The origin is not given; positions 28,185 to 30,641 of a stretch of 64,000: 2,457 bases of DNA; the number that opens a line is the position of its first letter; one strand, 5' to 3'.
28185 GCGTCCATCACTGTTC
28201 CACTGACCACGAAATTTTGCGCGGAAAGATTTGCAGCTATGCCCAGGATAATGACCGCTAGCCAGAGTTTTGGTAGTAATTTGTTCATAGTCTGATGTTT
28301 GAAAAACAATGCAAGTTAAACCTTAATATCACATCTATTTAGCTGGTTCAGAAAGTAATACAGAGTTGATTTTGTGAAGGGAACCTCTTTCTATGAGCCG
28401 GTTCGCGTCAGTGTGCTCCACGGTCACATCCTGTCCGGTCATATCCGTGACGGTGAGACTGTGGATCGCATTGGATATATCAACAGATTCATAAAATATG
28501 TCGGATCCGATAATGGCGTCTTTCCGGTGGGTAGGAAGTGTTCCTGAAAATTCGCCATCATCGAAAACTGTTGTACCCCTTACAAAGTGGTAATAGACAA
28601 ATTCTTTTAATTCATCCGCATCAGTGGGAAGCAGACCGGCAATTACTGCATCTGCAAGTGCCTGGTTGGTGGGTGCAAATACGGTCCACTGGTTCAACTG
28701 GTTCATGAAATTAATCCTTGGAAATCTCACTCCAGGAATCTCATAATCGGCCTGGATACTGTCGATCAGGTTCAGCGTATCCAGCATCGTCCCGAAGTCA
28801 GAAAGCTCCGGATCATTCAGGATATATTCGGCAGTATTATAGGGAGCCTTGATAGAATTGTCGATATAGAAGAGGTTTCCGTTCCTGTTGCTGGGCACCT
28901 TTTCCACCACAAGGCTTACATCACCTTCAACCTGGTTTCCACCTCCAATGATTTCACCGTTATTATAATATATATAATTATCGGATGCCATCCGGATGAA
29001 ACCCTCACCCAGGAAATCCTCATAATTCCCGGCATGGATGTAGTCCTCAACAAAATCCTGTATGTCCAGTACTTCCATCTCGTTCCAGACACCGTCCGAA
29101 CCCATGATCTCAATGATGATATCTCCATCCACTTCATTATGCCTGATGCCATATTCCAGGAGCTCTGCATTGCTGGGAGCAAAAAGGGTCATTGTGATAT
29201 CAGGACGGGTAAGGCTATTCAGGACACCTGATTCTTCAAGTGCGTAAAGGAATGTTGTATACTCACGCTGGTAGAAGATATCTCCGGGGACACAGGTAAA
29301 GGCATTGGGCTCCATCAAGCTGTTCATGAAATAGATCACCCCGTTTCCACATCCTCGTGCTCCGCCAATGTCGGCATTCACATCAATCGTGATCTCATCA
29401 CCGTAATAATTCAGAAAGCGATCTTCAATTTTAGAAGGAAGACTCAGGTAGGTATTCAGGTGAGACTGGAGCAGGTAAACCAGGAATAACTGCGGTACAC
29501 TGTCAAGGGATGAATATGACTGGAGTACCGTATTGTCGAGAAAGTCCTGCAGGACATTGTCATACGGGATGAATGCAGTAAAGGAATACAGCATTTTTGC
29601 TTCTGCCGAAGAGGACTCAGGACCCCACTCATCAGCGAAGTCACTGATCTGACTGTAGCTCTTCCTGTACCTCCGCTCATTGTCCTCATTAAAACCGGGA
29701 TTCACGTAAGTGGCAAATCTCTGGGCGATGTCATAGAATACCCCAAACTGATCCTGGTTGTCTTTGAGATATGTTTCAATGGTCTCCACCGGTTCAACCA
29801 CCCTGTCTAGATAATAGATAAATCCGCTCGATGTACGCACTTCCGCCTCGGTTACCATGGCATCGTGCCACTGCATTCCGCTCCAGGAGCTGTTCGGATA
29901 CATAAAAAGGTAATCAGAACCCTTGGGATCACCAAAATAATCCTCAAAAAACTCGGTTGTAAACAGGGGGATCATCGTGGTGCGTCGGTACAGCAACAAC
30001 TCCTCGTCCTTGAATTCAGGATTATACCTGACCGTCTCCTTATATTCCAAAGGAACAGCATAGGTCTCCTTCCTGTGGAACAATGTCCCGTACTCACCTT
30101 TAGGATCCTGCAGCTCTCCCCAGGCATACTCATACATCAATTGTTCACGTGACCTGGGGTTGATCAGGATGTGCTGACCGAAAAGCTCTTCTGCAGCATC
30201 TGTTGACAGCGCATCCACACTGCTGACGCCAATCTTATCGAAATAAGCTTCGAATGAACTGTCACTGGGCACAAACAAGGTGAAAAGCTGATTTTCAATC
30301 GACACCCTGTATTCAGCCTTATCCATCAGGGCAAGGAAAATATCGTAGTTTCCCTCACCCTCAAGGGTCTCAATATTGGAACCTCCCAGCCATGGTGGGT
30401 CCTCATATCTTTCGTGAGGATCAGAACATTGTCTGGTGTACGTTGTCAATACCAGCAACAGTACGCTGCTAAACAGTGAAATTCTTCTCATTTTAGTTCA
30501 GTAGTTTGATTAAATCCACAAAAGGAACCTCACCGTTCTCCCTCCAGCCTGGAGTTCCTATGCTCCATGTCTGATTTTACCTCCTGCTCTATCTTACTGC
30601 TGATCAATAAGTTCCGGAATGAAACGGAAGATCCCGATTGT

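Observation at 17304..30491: Two tandem fasciclin-SusC-SusD modules forming a PUL-like operon with no recognisable CAZyme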

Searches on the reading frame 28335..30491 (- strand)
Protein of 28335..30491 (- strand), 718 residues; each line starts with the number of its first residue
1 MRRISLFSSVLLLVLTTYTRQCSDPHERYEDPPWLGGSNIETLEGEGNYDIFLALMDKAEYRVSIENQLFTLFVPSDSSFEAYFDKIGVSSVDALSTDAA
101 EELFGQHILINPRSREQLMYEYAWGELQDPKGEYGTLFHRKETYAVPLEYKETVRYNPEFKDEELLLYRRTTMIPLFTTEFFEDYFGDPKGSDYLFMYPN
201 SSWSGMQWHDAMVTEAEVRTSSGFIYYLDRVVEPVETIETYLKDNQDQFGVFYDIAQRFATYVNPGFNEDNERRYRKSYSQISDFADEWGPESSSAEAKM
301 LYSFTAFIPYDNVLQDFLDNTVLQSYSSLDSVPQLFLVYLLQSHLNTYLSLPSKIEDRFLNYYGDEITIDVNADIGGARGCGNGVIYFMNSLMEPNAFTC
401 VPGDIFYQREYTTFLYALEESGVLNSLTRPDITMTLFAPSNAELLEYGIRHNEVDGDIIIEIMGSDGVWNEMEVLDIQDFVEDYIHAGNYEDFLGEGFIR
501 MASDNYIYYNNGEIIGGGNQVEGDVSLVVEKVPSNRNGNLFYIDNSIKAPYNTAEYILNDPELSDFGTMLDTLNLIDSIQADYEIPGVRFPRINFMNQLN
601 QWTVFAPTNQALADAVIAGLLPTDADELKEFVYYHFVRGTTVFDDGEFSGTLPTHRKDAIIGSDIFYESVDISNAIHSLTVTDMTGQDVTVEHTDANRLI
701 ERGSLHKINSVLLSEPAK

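Call 3: search_protein_families(library=pfam, proteins=[window:28335-30491:-], max_evalue=0.01)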
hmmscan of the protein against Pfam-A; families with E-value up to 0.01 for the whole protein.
window:28335-30491:- (718 aa): 1 family
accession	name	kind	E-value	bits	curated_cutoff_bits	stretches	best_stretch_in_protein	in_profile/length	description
PF02469.27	Fasciclin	-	9.2e-24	84.5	22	2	596-713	16-122/123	Fasciclin domain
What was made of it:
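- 28335..30491 (-): FAS718: lipoprotein made of four FAS1 (fasciclin) domains; first gene of the cassette. Pfam Fasciclin 84.5 bits (call 3).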

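Call 10: search_protein_families(library=ncbifam, proteins=[window:28335-30491:-], max_evalue=0.001)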
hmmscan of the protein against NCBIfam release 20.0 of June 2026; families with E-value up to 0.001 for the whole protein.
window:28335-30491:- (718 aa): 0 families

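Call 11: search_solved_structures(query=window:28335-30491:-, max_evalue=0.1)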
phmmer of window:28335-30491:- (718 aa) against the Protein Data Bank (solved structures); distinct sequences matched with E-value up to 0.1: 4.
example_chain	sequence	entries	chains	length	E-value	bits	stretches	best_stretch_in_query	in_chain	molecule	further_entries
5yjh_A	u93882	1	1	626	3e-06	29.1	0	303-449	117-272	Periostin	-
5yjg_A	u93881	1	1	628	3.1e-06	29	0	303-449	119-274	Periostin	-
1nyo_A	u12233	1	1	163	0.024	16.2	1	586-641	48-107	Immunogenic protein MPT70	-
5y6p_A1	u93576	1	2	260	0.061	14.8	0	600-642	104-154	LRC6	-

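Call 20: find_encoding_contigs(protein=window:28335-30491:-, flank=10000, max_places=4)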
Protein window:28335-30491:- (718 aa): no gene with exactly this product is on record in the collection.
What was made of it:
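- Tried and rejected: Exact-match look-up of the window's FAS718: not on record (call 20).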

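Call 21: find_homologous_proteins(query=window:28335-30491:-, max_evalue=0.00001)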
Query window:28335-30491:- (718 aa): 359 proteins with E <= 0.00001 among 8000 candidates; the best 120 are listed.
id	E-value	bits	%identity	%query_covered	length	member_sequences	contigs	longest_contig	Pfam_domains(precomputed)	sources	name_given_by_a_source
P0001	0.0e+0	1604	97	100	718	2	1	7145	PF02469.28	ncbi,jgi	jgi:uncharacterized surface protein with fasciclin (FAS1) repeats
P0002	0.0e+0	1434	86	100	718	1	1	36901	PF02469.28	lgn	-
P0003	0.0e+0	1126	67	100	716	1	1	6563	PF02469.28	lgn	-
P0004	0.0e+0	1101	66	99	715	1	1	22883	PF02469.28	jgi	jgi:uncharacterized surface protein with fasciclin (FAS1) repeats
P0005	0.0e+0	1093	65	99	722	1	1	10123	PF02469.28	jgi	jgi:uncharacterized surface protein with fasciclin (FAS1) repeats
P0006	0.0e+0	1081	65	99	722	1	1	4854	PF02469.28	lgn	-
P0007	0.0e+0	1077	64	98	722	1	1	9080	PF02469.28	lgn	-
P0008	0.0e+0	1075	66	100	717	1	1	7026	PF02469.28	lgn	-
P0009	0.0e+0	1070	64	99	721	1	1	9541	PF02469.28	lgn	-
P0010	0.0e+0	1065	65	99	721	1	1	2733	PF02469.28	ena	-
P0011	0.0e+0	1063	64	98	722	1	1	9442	PF02469.28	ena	-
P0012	0.0e+0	1036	64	96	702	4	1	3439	PF02469.28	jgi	jgi:uncharacterized surface protein with fasciclin (FAS1) repeats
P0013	0.0e+0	1016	62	98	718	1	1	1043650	PF02469.28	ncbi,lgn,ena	-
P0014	4.6e-296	1002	61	100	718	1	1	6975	PF02469.28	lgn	-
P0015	2.4e-291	986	62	98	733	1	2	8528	PF02469.28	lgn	-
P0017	2.3e-283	960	58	100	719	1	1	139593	PF02469.28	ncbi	-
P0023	1.4e-268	911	56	100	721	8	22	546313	PF02469.28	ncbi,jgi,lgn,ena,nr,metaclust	ncbi:MAG TPA: hypothetical protein DCQ26_07875 [Marinilabiliales bacterium]|jgi:uncharacterized surf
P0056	1.5e-200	686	46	99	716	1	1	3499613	PF02469.28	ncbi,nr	ncbi:MAG: fasciclin domain-containing protein [Bacteroidales bacterium]|nr:MAG: fasciclin domain-con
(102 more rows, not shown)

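Call 23: find_encoding_contigs(protein=P0002, flank=10000, max_places=2)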
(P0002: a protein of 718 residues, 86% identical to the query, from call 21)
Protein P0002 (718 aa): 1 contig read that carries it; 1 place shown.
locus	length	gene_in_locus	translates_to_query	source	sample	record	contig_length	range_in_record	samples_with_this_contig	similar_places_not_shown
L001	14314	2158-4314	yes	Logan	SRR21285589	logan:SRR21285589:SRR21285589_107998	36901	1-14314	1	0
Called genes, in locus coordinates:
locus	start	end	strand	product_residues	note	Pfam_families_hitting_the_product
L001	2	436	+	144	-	?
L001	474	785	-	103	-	-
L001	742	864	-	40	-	-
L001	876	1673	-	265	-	PF00135:COesterase, PF20434:BD-FAE, PF07859:Abhydrolase_3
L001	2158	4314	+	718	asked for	PF02469:Fasciclin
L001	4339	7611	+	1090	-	PF13620:CarboxypepD_reg, PF13715:CarbopepD_reg_2, PF07715:Plug, PF00593:TonB_dep_Rec_b-barrel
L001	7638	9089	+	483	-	PF14322:SusD-like_3, PF07980:SusD_RagB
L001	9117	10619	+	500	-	PF02469:Fasciclin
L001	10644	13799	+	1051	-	PF13715:CarbopepD_reg_2, PF07715:Plug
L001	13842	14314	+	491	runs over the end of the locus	PF07980:SusD_RagB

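Call 24: find_encoding_contigs(protein=P0013, flank=10000, max_places=2)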
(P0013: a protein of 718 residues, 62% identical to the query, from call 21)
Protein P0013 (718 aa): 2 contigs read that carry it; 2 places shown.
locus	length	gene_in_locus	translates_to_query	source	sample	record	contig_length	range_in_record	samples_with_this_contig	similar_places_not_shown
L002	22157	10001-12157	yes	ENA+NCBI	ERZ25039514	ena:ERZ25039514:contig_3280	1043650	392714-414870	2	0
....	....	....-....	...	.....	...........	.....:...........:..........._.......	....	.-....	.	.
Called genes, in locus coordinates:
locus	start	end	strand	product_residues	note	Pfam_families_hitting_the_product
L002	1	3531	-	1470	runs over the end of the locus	PF18911:PKD_4 (weak), PF18981:InlK_D3 (faint), PF00801:PKD (weak), PF08329:ChitinaseA_N (faint), PF18911:PKD_4, PF00801:PKD, PF18911:PKD_4, PF13585:CHU_C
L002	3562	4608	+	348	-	PF11751:PorP_SprF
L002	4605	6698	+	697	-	PF00515:TPR_1 (faint), PF07719:TPR_2 (faint), PF13432:TPR_16 (faint), PF07676:PD40 (faint), PF00691:OmpA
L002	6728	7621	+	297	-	-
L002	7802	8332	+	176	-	PF08002:DUF1697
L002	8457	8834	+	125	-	PF02537:CRCB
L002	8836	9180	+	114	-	PF02641:DUF190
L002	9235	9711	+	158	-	-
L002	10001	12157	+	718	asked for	PF02469:Fasciclin (weak)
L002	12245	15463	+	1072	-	PF13620:CarboxypepD_reg, PF13715:CarbopepD_reg_2, PF07715:Plug, PF00593:TonB_dep_Rec_b-barrel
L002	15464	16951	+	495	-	PF14322:SusD-like_3, PF07980:SusD_RagB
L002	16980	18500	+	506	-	PF02469:Fasciclin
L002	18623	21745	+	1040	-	PF13715:CarbopepD_reg_2 (weak), PF07715:Plug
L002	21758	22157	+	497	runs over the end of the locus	PF07980:SusD_RagB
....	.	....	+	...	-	?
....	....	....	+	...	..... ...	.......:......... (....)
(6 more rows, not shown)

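Call 25: find_encoding_contigs(protein=P0023, flank=10000, max_places=3)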
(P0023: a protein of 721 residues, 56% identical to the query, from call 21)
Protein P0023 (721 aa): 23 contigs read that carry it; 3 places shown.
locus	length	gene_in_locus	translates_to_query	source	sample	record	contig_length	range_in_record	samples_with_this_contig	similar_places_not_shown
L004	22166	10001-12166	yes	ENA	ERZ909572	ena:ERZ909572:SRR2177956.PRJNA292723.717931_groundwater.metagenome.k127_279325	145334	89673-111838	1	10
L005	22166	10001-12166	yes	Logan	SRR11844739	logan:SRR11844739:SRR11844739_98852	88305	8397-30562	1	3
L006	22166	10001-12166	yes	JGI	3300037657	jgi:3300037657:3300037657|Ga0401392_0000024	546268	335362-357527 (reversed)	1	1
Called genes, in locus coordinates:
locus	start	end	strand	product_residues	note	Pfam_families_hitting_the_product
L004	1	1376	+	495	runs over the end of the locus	PF00939:Na_sulph_symp, PF03600:CitMHS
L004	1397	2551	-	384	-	PF00144:Beta-lactamase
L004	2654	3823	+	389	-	-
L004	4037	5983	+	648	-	PF13181:TPR_8 (faint), PF13432:TPR_16 (faint), PF17874:TPR_MalT (faint), PF00515:TPR_1 (faint), PF07719:TPR_2 (faint), PF13176:TPR_7 (faint), PF13424:TPR_12, PF02518:HATPase_c, +1 more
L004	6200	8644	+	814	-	PF13620:CarboxypepD_reg, PF13715:CarbopepD_reg_2, PF07715:Plug, PF00593:TonB_dep_Rec_b-barrel, PF14905:OMP_b-brl_3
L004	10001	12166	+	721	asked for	PF02469:Fasciclin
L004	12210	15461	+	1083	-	PF13620:CarboxypepD_reg, PF13715:CarbopepD_reg_2, PF07715:Plug, PF00593:TonB_dep_Rec_b-barrel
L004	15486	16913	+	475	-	PF14322:SusD-like_3, PF07980:SusD_RagB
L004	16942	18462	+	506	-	PF02469:Fasciclin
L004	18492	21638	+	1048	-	PF13620:CarboxypepD_reg (weak), PF13715:CarbopepD_reg_2, PF07715:Plug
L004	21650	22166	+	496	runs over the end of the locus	PF07980:SusD_RagB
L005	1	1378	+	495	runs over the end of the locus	PF00939:Na_sulph_symp, PF03600:CitMHS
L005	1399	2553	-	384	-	PF00144:Beta-lactamase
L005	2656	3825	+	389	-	-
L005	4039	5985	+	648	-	PF13181:TPR_8 (faint), PF13432:TPR_16 (faint), PF17874:TPR_MalT (faint), PF00515:TPR_1 (faint), PF07719:TPR_2 (faint), PF13374:TPR_10 (faint), PF13424:TPR_12, PF02518:HATPase_c, +1 more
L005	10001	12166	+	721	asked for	PF02469:Fasciclin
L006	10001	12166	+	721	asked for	PF02469:Fasciclin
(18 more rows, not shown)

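Call 26: find_encoding_contigs(protein=P0056, flank=10000, max_places=2)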
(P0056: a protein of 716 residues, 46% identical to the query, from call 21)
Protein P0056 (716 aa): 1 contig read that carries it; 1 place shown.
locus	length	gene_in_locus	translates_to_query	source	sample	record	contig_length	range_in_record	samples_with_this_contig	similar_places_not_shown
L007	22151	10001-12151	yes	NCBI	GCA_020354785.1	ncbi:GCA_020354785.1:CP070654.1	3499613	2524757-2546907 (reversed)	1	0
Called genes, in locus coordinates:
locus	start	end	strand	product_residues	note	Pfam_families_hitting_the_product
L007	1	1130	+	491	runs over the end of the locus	PF00587:tRNA-synt_2b, PF03129:HGTP_anticodon, PF09180:ProRS-C_1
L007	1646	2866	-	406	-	PF07690:MFS_1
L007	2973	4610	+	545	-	PF03571:Peptidase_M49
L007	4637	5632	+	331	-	PF00288:GHMP_kinases_N, PF08544:GHMP_kinases_C (faint)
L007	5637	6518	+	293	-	PF00483:NTP_transferase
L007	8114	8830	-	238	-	-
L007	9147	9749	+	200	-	PF13580:SIS_2 (faint), PF01380:SIS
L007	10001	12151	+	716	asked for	PF02469:Fasciclin (weak)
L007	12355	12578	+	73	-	-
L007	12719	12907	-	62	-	PF00037:Fer4 (weak), PF12797:Fer4_2 (faint), PF12838:Fer4_7 (faint), PF13187:Fer4_9 (faint)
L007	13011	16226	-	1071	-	PF26550:Tricorn_2nd, PF07676:PD40 (faint), PF26549:Tricorn_N (weak)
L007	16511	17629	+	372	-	PF07610:DUF1573, PF22544:HYDIN_VesB_CFA65-like_Ig, PF15780:ASH (faint), PF22067:Cep192_D3 (faint), PF07610:DUF1573, PF22544:HYDIN_VesB_CFA65-like_Ig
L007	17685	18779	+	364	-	PF03308:MeaB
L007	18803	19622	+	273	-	-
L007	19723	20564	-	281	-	PF17760:UvrA_inter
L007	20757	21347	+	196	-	PF04542:Sigma70_r2, PF08281:Sigma70_r4_2, PF04545:Sigma70_r4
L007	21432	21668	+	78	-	-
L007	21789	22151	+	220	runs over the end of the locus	PF01168:Ala_racemase_N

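Call 27: find_encoding_contigs(protein=P0017, flank=10000, max_places=2)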
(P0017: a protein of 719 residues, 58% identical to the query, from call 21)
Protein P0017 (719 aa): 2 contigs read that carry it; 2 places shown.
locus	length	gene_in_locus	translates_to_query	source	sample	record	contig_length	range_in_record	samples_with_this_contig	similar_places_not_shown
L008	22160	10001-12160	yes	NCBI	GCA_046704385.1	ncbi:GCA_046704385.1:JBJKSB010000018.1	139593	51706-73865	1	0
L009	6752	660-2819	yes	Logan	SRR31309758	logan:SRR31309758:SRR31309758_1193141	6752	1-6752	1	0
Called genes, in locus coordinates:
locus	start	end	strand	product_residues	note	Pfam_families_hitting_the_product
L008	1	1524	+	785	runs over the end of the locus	PF00912:Transgly, PF00905:Transpeptidase, PF06832:BiPBP_C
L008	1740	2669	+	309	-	PF00892:EamA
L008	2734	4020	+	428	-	-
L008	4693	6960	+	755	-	PF00330:Aconitase, PF00694:Aconitase_C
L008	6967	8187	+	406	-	PF00180:Iso_dh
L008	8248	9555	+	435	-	PF00285:Citrate_synt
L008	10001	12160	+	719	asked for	PF02469:Fasciclin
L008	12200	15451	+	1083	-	PF13620:CarboxypepD_reg, PF13715:CarbopepD_reg_2, PF07715:Plug, PF00593:TonB_dep_Rec_b-barrel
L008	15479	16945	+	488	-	PF14322:SusD-like_3, PF07980:SusD_RagB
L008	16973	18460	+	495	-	PF02469:Fasciclin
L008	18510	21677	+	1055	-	PF13620:CarboxypepD_reg (weak), PF13715:CarbopepD_reg_2, PF07715:Plug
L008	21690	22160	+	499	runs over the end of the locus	PF07980:SusD_RagB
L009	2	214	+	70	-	?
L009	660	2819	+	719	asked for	PF02469:Fasciclin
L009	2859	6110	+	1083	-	PF13620:CarboxypepD_reg, PF13715:CarbopepD_reg_2, PF07715:Plug, PF00593:TonB_dep_Rec_b-barrel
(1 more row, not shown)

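Call 50: predict_structure(alignment_id=A3)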
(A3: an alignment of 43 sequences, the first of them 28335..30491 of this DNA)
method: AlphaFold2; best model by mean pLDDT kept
length: 718 residues; sequences in the alignment: 43
mean_pLDDT: 88.9   pTM: 0.81
mean pLDDT of the five models: 88.9, 88.0, 86.6, 86.5, 86.3
residues with pLDDT >= 90: 485; 70-90: 177; 50-70: 42; < 50: 14
segments of 3 or more residues with pLDDT < 50: 123-128, 580-582
pLDDT, mean of each block of 10 residues (from residue 1): 73 76 52 66 90 95 85 95 94 94 93 78 49 70 92 94 96 92 91 95 94 88 92 96 97 96 93 94 93 76 95 96 91 90 94 90 87 95 96 88 87 93 85 92 95 84 87 90 93 91 95 93 93 87 94 92 94 78 54 89 97 93 92 96 95 93 91 95 94 94 96 82
secondary structure, 60 per line:
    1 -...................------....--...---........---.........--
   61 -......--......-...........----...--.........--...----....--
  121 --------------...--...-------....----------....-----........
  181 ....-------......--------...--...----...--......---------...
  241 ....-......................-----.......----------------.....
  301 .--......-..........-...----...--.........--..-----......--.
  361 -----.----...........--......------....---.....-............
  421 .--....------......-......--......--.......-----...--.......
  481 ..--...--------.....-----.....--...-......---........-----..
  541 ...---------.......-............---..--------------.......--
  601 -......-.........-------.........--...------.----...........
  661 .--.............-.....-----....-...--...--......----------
elements in order (helices of 4 or more, strands of 3 or more residues): H2-20 H27-30 H39-46 H50-58 H62-67 E70-75 H77-87 H97-105 E108-110 H115-118 E140-142 E150-153 E164-167 E173-178 H179-184 H192-197 E206-208 E211-213 E218-220 E223-228 H238-244 H246-259 E260-267 E273-279 H296-301 E304-309 H311-320 H334-342 H352-357 H371-374 E375-381 E384-389 H396-399 H403-407 H409-421 H424-427 E434-439 H441-446 E449-454 E457-463 E469-471 H474-482 E485-487 E496-500 E506-510 E513-515 H517-522 E526-533 E539-543 H553-559 H561-572 H594-598 E602-607 H609-617 H625-633 E636-638 E650-661 E664-676 E678-682 E688-691 E698-700 E703-708
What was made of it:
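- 28335..30491 (-): AF2 pLDDT 88.9 (call 50).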

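Call 53: fold_search(model_id=the predicted structure, library=pdb)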
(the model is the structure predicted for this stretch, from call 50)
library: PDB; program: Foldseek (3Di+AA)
matches with E <= 10: 222; with E <= 0.001: 22
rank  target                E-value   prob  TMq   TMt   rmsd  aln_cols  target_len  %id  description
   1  5yjg                  4.4e-23  1.00  0.26  0.30  16.1       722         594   14  Structural insights into periostin functions (released 2018-05-23)
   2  7asg                  2.0e-22  1.00  0.28  0.33  15.3       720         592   13  TGFBIp mutant R555W (released 2020-12-23)
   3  5yjh                  4.3e-22  1.00  0.25  0.29  16.4       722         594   14  Structural insights into periostin functions (released 2018-05-23)
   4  5nv6_B                9.5e-22  1.00  0.28  0.33  15.3       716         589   13  Structure of human transforming growth factor beta-induced protein (TGFBIp). (released 2017-08-09)
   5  5nv6_A                3.3e-21  1.00  0.28  0.32  16.2       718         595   14  Structure of human transforming growth factor beta-induced protein (TGFBIp). (released 2017-08-09)
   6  7as7                  6.1e-21  1.00  0.28  0.33  15.7       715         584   14  Crystal structure of the GCD-associated TGFBIp mutant R124H (released 2020-12-23)
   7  7asc_A                9.7e-21  1.00  0.28  0.33  15.5       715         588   13  TGFBIp mutant A546T (released 2020-12-23)
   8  9o0b                  2.7e-15  1.00  0.26  0.30  16.8       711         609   12  X-ray Crystal Structure of Fission Yeast Fsc1 protein in P43212 (released 2026-04-01)
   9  9nu9                  7.5e-14  1.00  0.26  0.34  12.4       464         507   14  X-ray Crystal Structure of Fission Yeast Fsc1 protein in C2 Symmetry (released 2026-04-01)
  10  1o70_A                9.5e-11  1.00  0.18  0.39  11.1       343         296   15  Novel Fold Revealed by the Structure of a FAS1 Domain Pair from the Insect Cell Adhesion Molecule Fasciclin I (released 2003-02-13)
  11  5y6p_A1               6.2e-07  1.00  0.17  0.51   5.0       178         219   25  Structure of the phycobilisome from the red alga Griffithsia pacifica (released 2017-11-15)
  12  5y6p_B1               1.3e-06  1.00  0.17  0.51   5.0       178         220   25  Structure of the phycobilisome from the red alga Griffithsia pacifica (released 2017-11-15)
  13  2ltb_MODEL_1_A        3.4e-06  1.00  0.17  0.82   2.6       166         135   17  Wild-type FAS1-4 (released 2013-08-21)
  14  2ltc_MODEL_1_A        4.5e-06  1.00  0.16  0.76   3.4       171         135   17  Fas1-4, R555W (released 2013-08-21)
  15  2vxp_A                1.9e-05  1.00  0.17  0.84   2.7       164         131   18  The fourth FAS1 domain structure of human Bigh3 (released 2009-07-21)
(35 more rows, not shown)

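Call 61: list_cluster_members(proteins=[P0001, P0121, P0122, P0013, P0017])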
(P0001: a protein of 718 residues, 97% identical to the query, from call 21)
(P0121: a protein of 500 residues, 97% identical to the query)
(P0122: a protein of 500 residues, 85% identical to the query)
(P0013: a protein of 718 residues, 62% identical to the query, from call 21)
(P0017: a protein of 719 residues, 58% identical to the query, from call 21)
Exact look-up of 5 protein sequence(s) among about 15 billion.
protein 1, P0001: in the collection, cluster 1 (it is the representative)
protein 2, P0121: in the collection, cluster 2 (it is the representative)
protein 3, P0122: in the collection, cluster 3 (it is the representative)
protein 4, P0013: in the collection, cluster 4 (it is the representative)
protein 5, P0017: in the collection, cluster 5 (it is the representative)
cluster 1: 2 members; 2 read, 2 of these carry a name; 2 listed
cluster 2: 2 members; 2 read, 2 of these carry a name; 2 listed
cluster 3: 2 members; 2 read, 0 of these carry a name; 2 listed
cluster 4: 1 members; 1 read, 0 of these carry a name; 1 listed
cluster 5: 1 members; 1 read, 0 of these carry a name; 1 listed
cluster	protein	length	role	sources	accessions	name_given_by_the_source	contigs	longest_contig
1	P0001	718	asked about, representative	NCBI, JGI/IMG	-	uncharacterized surface protein with fasciclin (FAS1) repeats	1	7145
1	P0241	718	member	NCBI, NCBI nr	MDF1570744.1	MAG: fasciclin domain-containing protein [Bacteroidales bacterium] | fasciclin domain-containing protein [Bacteroidales bacterium]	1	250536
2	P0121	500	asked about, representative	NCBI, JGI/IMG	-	uncharacterized surface protein with fasciclin (FAS1) repeats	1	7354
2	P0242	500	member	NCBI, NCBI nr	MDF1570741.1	MAG: fasciclin domain-containing protein [Bacteroidales bacterium] | fasciclin domain-containing protein [Bacteroidales bacterium]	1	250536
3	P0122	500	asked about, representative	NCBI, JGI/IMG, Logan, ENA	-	-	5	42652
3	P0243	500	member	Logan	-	-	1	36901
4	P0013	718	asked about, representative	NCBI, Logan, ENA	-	-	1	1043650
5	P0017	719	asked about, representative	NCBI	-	-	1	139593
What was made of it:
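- Tried and rejected: The nearest is a 97% Bacteroidales MAG protein (calls 21, 61).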
